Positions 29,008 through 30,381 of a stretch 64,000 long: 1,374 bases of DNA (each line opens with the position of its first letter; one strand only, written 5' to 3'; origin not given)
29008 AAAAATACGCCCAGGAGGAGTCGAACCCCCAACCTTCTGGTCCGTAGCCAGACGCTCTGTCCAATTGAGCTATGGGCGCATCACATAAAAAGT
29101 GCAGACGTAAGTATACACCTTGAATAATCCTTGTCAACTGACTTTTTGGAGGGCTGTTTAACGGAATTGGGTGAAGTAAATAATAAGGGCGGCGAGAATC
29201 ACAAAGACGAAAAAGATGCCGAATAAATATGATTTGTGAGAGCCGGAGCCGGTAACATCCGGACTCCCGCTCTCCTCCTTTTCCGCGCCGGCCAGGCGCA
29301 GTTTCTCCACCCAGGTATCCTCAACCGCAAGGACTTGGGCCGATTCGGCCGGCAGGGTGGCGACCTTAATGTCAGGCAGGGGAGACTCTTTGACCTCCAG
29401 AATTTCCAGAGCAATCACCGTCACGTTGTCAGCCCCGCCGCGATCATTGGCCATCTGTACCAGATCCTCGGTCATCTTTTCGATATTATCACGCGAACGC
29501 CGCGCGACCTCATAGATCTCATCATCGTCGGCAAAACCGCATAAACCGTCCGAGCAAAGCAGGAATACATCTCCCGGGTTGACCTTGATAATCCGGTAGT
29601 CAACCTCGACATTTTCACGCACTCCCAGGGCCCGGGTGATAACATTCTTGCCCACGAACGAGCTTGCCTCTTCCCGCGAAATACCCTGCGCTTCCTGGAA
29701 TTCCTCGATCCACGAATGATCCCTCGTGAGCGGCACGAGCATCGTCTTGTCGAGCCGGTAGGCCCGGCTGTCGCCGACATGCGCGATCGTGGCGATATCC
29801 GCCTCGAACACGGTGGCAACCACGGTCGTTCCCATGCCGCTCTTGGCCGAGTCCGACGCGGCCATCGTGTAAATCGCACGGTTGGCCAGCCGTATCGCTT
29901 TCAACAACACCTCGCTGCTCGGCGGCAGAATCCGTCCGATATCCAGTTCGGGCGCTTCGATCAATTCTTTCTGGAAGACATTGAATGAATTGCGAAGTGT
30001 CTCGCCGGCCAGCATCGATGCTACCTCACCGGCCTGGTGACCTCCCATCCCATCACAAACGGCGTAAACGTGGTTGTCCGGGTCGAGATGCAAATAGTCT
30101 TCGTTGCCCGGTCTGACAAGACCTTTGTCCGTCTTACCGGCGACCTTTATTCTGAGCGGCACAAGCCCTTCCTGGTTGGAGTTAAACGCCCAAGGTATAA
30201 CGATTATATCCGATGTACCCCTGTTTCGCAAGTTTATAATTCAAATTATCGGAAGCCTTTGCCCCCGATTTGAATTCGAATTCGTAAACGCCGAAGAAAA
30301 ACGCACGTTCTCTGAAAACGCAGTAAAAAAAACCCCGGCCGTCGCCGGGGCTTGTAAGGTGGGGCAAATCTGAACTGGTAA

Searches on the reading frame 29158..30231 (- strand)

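Call 86: search_protein_families(library=pfam, proteins=[window:29158-30231:-], max_evalue=0.001)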
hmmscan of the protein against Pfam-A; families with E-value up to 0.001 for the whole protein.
window:29158-30231:- (357 aa): 3 families
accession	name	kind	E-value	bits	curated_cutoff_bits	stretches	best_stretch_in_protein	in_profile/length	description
PF13672.11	PP2C_2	-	9e-14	52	24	1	43-264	12-198/209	Protein phosphatase 2C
PF00481.26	PP2C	-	5.6e-11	43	20.3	1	48-270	29-255/255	Protein phosphatase 2C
PF07228.17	SpoIIE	-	1e-05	26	25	1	200-276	103-190/192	Stage II sporulation protein E (SpoIIE)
